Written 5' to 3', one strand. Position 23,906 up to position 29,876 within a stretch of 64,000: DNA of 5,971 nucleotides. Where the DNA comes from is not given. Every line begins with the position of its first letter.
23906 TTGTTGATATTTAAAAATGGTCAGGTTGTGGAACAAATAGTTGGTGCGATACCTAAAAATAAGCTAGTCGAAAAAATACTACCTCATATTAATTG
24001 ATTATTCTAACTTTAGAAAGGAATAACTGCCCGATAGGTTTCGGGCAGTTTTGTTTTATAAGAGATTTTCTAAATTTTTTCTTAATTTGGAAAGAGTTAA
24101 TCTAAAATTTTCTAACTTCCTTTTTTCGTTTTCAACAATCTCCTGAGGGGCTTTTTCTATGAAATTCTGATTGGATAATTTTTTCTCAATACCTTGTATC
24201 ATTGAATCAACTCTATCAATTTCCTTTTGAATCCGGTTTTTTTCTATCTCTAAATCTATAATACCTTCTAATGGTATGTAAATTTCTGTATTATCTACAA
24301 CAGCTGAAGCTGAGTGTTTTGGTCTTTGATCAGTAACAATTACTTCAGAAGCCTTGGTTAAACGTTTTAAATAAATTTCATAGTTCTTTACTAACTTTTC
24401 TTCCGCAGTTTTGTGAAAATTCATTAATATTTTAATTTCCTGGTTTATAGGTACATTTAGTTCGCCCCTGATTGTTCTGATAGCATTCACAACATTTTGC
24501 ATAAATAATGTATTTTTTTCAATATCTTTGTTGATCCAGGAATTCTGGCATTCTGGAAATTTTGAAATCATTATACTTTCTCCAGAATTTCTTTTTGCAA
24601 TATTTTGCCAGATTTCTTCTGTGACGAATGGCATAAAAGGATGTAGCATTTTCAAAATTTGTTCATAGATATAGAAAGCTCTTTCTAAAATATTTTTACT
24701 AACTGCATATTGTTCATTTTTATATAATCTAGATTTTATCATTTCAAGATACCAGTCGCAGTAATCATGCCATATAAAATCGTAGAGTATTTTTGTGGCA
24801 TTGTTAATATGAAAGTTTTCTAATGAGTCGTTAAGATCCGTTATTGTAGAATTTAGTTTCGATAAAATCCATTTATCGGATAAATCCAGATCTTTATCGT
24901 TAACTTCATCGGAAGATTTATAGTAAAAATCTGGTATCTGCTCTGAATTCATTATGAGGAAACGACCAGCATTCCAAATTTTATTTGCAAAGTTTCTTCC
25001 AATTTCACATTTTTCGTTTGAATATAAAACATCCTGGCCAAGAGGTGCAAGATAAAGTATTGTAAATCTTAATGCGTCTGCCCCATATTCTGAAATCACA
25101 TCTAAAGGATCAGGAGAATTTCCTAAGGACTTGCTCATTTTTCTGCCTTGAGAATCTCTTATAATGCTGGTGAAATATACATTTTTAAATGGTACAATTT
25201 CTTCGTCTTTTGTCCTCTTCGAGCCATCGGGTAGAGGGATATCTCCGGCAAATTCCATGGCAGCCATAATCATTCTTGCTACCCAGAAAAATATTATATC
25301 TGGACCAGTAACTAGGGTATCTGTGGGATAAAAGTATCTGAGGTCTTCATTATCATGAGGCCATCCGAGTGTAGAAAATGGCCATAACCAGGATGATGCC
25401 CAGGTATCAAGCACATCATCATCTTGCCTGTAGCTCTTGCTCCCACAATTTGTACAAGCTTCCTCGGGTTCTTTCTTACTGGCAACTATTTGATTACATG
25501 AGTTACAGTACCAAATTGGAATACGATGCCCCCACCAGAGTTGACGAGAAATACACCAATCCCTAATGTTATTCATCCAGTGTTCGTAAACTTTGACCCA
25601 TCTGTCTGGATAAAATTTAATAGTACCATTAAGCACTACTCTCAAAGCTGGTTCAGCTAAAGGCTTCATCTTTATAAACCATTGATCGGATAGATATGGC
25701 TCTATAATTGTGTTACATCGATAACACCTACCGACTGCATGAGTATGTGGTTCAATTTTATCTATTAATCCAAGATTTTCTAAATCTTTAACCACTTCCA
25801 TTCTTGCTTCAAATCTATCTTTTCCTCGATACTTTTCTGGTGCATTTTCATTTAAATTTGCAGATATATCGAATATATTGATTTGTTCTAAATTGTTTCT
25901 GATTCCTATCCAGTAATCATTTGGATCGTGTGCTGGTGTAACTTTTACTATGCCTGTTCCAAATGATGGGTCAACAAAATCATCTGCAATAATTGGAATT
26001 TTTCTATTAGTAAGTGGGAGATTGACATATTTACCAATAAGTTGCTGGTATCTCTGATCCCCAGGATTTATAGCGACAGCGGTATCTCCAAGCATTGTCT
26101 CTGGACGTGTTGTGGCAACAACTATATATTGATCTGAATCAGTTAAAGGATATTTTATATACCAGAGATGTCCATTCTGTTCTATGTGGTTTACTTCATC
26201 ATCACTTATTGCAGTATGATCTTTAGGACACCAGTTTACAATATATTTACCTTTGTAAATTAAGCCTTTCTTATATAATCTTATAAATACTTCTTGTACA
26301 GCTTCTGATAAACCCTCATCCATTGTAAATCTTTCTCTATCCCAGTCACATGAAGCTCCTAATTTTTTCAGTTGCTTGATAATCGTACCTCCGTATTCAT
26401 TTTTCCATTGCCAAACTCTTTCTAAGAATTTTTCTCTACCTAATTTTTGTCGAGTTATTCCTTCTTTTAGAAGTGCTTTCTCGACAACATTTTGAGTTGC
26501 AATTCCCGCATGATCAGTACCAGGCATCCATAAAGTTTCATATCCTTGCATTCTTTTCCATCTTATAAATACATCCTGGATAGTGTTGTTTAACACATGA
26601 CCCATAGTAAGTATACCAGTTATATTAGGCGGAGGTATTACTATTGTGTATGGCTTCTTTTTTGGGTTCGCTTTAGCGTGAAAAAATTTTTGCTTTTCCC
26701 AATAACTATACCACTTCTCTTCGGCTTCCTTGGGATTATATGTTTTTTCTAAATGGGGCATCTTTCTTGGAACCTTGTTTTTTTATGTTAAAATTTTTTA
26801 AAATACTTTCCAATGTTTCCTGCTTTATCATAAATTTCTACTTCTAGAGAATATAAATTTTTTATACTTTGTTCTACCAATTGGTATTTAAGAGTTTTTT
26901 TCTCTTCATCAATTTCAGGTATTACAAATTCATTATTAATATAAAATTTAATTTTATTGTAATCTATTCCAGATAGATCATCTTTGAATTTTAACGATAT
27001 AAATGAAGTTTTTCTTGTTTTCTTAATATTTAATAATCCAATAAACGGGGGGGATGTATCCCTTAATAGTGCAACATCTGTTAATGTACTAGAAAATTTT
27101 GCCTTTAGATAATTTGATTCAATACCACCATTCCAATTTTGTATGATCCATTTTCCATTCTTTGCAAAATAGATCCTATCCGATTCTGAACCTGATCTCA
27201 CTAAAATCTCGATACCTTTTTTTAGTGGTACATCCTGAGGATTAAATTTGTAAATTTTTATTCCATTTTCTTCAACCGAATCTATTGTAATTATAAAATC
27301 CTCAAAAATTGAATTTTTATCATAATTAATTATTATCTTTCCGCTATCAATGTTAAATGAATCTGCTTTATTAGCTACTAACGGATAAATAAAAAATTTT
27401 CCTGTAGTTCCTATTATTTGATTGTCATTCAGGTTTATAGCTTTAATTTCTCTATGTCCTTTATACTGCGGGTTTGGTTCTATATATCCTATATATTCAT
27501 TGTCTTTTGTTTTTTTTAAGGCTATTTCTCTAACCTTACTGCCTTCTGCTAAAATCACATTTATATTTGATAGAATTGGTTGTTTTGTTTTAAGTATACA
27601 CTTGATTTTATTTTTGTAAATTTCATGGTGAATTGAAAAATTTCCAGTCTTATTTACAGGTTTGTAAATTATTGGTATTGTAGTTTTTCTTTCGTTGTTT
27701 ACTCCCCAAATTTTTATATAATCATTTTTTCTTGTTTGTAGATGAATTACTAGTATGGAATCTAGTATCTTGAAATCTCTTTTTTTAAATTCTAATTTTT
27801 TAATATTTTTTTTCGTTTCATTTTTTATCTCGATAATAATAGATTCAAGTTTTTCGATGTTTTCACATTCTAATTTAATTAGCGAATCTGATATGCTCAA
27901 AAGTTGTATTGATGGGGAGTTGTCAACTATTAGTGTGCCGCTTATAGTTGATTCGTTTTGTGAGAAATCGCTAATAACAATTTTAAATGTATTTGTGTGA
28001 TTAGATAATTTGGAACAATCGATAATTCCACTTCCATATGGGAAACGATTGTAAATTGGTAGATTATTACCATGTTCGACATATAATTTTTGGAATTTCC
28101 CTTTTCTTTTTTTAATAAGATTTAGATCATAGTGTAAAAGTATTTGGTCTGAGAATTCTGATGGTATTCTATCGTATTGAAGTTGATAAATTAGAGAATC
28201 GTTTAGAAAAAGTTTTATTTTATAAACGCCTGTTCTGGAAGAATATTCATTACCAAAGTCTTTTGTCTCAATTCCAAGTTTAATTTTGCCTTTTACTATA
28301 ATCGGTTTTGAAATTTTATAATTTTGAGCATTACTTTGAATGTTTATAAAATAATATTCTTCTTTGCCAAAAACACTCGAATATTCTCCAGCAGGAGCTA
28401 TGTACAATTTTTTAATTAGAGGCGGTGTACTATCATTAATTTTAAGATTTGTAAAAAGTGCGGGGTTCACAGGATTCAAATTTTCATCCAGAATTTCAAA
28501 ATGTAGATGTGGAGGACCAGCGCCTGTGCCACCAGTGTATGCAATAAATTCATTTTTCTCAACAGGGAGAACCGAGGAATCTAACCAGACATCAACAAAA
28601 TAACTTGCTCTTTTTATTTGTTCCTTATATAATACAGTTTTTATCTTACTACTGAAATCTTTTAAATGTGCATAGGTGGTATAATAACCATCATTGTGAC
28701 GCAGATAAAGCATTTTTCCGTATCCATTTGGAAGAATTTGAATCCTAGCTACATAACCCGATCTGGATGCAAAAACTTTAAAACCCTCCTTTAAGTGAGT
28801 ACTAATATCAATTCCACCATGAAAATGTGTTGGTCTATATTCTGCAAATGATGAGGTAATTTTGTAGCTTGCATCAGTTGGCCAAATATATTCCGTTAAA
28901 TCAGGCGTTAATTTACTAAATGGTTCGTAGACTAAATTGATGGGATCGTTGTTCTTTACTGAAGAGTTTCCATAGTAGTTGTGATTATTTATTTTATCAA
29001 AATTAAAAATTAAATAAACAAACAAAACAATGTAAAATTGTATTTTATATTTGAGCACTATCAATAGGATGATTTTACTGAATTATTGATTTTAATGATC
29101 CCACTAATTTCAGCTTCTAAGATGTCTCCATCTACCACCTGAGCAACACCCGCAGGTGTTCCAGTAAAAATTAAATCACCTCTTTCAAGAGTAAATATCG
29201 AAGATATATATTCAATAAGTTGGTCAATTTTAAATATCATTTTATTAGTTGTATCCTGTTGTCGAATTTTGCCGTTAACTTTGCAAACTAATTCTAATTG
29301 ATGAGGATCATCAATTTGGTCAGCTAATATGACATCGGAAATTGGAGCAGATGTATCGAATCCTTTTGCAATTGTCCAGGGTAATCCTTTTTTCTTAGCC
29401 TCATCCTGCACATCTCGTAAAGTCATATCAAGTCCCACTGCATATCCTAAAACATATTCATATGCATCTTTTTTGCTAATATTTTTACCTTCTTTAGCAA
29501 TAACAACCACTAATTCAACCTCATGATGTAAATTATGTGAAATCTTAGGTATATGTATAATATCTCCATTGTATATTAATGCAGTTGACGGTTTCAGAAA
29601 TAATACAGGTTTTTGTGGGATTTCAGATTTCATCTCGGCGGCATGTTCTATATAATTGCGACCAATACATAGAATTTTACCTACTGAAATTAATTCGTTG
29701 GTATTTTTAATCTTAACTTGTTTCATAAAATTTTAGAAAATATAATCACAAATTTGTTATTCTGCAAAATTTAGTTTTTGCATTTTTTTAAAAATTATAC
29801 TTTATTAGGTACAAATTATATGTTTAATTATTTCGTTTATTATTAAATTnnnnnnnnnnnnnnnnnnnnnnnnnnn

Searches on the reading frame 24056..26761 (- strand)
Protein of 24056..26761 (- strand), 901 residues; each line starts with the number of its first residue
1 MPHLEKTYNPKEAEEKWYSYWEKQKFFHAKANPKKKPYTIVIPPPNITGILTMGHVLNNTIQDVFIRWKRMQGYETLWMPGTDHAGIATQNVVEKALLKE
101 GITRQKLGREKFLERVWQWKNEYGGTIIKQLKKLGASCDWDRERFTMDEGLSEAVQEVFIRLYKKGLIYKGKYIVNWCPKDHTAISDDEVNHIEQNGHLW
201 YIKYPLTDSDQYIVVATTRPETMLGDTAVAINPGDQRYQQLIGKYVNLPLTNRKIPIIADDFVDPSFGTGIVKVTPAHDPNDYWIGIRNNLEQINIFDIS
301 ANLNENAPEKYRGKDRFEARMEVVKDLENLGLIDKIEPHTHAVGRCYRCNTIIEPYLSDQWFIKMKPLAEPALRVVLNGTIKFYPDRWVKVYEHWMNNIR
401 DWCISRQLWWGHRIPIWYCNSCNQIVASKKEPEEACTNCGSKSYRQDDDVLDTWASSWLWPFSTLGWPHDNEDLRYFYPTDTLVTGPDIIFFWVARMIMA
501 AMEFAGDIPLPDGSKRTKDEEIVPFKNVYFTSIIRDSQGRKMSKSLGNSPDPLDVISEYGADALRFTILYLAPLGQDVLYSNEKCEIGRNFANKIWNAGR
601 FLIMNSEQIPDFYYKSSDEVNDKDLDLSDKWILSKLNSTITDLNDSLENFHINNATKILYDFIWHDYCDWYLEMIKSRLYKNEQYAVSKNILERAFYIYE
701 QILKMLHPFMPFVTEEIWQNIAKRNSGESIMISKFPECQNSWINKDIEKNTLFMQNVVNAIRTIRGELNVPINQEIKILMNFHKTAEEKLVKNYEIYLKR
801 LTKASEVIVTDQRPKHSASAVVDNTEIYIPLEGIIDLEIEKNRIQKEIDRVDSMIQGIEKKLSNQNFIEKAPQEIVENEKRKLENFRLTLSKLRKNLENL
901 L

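Call 54: search_protein_families(library=pfam, proteins=[window:24056-26761:-], max_evalue=0.00001)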
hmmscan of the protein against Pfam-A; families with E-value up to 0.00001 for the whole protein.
window:24056-26761:- (901 aa): 5 families
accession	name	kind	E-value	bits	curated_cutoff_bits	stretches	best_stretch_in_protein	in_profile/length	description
PF00133.28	tRNA-synt_1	-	4e-142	474.3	22.7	1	16-578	1-411/414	tRNA synthetases class I (I, L, M and V)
PF08264.19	Anticodon_1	-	5.5e-43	146.8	25.1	1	629-778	1-146/148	Anticodon-binding domain of tRNA ligase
PF09334.17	tRNA-synt_1g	-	2.6e-19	69.7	20.1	1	45-191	8-136/391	tRNA synthetases class I (M)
PF10458.14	Val_tRNA-synt_C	-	3.2e-16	59.8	25.9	1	836-900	1-65/66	Valyl tRNA synthetase tRNA binding arm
PF13603.12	tRNA-synt_1_2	-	9.9e-09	35.4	25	0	243-298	86-141/185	Leucyl-tRNA synthetase, editing domain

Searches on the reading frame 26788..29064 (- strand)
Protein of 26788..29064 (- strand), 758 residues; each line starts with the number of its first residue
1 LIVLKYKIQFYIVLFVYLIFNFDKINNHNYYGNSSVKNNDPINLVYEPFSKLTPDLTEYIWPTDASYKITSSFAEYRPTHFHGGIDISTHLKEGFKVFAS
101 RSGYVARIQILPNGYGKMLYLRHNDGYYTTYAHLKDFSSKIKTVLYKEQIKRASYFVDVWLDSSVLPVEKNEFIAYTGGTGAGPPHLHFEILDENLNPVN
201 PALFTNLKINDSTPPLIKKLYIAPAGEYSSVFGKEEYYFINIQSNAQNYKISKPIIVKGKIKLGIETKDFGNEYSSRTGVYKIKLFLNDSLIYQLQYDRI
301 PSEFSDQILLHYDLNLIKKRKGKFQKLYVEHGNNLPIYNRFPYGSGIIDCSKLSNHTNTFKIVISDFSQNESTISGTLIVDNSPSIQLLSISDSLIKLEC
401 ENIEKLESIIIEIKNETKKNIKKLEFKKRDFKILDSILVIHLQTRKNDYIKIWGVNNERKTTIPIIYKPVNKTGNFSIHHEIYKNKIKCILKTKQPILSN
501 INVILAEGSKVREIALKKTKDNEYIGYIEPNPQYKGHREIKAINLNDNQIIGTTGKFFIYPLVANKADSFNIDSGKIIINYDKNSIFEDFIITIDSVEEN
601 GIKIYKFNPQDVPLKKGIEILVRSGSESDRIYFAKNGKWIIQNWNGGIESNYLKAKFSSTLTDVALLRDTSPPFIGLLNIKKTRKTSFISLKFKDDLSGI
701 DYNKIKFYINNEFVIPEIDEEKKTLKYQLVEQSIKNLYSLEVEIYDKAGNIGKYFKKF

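Call 54: search_protein_families(library=pfam, proteins=[window:26788-29064:-], max_evalue=0.00001)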
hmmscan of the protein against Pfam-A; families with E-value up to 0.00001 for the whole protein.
window:26788-29064:- (758 aa): 1 family
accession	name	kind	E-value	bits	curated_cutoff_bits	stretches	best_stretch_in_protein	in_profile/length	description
PF01551.29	Peptidase_M23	-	9.7e-16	58.2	28.7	1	81-142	2-60/96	Peptidase family M23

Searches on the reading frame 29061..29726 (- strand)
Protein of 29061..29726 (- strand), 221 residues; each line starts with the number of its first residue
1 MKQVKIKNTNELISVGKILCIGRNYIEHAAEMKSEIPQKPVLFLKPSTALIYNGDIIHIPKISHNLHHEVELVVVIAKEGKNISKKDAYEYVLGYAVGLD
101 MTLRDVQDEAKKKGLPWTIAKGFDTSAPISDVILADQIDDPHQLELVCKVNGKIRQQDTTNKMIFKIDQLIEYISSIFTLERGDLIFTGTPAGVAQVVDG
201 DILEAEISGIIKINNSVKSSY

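Call 54: search_protein_families(library=pfam, proteins=[window:29061-29726:-], max_evalue=0.00001)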
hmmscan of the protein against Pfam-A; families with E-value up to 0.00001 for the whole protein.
window:29061-29726:- (221 aa): 1 family
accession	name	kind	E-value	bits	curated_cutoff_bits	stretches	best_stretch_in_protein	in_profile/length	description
PF01557.24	FAA_hydrolase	-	6.7e-66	222.4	23.9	1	17-217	1-213/214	Fumarylacetoacetate (FAA) hydrolase C-terminal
